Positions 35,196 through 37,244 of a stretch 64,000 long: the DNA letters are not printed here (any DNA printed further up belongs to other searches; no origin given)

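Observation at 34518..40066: Secreted cluster of unknown protein, YHYH protein, MbnP::MbnH-like fusion and second YHYH protein: candidate undescribed periplasmic metal/redox system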

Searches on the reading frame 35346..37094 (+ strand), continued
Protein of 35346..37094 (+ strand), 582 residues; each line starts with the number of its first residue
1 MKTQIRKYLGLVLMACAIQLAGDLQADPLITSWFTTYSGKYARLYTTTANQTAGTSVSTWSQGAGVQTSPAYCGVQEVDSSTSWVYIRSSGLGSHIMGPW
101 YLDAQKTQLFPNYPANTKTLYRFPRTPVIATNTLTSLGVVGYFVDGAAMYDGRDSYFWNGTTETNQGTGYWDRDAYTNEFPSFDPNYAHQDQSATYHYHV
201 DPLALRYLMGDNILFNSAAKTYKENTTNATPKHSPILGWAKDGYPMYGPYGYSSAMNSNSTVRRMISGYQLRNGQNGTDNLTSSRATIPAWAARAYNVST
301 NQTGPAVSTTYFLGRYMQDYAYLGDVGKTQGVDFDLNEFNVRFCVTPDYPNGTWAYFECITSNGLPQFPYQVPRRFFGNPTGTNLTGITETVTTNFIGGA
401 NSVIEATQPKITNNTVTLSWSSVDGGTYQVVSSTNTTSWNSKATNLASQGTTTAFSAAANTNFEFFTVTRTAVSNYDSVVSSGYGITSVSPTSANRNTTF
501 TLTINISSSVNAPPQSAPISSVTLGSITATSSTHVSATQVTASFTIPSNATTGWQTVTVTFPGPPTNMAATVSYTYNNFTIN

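Call 69: find_encoding_contigs(protein=P0278, flank=7000, max_places=2)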
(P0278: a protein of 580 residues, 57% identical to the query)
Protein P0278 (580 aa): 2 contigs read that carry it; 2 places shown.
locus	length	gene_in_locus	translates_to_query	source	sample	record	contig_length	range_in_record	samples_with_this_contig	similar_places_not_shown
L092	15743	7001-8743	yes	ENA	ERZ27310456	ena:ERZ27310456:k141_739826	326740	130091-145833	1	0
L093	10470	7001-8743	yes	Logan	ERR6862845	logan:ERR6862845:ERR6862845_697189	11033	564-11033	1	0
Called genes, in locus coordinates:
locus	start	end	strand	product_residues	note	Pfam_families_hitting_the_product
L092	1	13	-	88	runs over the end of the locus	PF01649:Ribosomal_S20p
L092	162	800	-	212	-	PF13521:AAA_28 (weak), PF02223:Thymidylate_kin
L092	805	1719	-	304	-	PF07610:DUF1573, PF00034:Cytochrom_C (faint), PF13442:Cytochrome_CBB3 (weak)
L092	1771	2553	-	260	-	PF00459:Inositol_P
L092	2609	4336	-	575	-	PF00999:Na_H_Exchanger, PF02254:TrkA_N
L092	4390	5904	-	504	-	PF00672:HAMP, PF00512:HisKA, PF02518:HATPase_c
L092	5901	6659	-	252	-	PF00072:Response_reg, PF00486:Trans_reg_C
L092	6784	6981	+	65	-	-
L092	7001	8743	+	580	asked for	PF14240:YHYH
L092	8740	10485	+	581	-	PF20243:MbnP, PF03150:CCP_MauG, PF00034:Cytochrom_C (faint)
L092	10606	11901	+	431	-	PF06537:DHOR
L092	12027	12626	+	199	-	-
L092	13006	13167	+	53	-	-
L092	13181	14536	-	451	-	PF01011:PQQ (faint), PF13360:PQQ_2, PF13570:Beta-prop_ACSF4 (faint)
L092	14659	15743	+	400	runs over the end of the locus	-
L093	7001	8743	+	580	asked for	PF14240:YHYH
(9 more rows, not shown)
